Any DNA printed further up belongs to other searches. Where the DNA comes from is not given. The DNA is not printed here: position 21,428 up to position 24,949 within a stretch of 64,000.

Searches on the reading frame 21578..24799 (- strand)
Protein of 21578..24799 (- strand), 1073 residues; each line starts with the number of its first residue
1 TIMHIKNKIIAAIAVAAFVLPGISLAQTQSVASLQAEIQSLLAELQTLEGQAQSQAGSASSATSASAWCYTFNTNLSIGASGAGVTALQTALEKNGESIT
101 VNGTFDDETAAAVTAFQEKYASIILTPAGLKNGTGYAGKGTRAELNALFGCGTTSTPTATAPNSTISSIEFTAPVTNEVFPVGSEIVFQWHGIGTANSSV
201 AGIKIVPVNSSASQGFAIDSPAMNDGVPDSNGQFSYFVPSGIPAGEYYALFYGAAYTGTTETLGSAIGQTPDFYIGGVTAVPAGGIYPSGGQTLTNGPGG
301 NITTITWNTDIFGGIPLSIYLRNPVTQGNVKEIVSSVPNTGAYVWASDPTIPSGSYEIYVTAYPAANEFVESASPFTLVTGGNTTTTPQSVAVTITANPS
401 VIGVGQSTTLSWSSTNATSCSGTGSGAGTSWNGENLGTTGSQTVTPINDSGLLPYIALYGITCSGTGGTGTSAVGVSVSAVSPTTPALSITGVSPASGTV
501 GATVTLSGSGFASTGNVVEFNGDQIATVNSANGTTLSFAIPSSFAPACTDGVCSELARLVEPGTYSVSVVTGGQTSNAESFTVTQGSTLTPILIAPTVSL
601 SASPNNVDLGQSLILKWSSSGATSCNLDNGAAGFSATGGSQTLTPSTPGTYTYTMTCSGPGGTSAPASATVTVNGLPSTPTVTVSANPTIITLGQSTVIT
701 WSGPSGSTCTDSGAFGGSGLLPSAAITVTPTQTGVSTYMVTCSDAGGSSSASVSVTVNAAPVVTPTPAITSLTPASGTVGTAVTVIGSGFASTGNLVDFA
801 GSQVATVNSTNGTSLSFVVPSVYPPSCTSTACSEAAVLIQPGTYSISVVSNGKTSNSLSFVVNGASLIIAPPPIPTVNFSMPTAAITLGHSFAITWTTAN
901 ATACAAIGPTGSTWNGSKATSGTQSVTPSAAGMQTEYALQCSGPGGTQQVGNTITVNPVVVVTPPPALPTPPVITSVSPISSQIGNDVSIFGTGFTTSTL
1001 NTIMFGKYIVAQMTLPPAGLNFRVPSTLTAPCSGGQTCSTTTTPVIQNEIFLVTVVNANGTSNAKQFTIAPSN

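Call 49: search_protein_families(library=pfam, proteins=[window:21578-24799:-], max_evalue=0.001)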
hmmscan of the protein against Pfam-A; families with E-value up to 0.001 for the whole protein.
window:21578-24799:- (1073 aa): 3 families
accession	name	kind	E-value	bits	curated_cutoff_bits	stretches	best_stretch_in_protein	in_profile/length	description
PF01471.23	PG_binding_1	-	8.5e-07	29.5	23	1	81-120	1-41/57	Putative peptidoglycan binding domain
PF10342.15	Kre9_KNH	-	6.1e-05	24.1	24.6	1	288-367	2-82/94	Kre9/KNH-like N-terminal Ig-like domain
PF22352.2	K319L-like_PKD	-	0.00025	21.4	27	0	597-673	13-84/84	K319L-like, PKD domain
